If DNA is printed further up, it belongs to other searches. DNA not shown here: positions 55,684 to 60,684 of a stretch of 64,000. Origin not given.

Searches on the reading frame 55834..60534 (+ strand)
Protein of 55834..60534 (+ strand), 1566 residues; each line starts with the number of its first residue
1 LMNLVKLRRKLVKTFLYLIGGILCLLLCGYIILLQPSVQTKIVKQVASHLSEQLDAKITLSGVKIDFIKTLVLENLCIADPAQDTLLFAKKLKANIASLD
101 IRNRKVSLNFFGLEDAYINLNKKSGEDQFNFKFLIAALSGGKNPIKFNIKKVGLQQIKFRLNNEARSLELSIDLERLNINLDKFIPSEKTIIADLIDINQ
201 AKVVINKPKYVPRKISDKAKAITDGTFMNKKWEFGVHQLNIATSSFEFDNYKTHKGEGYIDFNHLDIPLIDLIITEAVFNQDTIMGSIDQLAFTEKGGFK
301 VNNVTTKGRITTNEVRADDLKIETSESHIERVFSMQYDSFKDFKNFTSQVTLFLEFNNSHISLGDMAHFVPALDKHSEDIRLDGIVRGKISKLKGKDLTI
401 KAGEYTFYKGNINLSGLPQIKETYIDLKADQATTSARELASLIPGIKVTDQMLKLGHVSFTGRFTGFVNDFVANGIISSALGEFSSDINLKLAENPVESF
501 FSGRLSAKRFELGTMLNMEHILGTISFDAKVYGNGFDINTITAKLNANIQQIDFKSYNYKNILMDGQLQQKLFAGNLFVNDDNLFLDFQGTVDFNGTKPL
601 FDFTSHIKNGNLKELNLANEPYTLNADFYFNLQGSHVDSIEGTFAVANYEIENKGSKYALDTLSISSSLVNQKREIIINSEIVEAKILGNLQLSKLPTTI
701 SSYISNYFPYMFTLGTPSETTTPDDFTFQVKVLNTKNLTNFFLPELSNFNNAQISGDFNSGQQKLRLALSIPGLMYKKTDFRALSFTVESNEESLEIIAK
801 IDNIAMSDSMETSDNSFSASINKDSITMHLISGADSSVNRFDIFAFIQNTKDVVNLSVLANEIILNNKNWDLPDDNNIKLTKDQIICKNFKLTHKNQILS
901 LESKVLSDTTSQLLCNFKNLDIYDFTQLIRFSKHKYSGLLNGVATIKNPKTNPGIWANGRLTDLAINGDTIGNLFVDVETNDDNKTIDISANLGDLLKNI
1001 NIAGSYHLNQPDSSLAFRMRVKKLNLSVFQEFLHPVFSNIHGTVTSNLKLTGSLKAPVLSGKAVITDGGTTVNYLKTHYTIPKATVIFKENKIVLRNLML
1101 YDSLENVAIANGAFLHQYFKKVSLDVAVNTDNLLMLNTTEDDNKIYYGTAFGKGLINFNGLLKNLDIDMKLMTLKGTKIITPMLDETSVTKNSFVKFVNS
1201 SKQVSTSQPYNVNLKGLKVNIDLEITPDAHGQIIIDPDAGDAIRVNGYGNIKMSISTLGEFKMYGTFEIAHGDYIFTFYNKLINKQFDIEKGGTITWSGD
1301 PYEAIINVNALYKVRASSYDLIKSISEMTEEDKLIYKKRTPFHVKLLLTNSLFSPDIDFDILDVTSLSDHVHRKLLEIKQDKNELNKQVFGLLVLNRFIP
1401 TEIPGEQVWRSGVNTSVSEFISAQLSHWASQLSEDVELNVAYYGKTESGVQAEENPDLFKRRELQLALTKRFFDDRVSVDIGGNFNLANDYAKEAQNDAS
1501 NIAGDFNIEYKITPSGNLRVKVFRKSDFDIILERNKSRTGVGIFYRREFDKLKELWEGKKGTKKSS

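Call 10: search_protein_families(library=pfam, proteins=[window:55834-60534:+], max_evalue=0.01)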
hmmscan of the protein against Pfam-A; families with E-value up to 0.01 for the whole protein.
window:55834-60534:+ (1566 aa): 1 family
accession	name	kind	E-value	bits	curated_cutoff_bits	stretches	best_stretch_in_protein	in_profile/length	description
PF04357.19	TamB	-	5.2e-54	184.4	22.4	1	1103-1549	8-381/381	TamB, inner membrane protein subunit of TAM complex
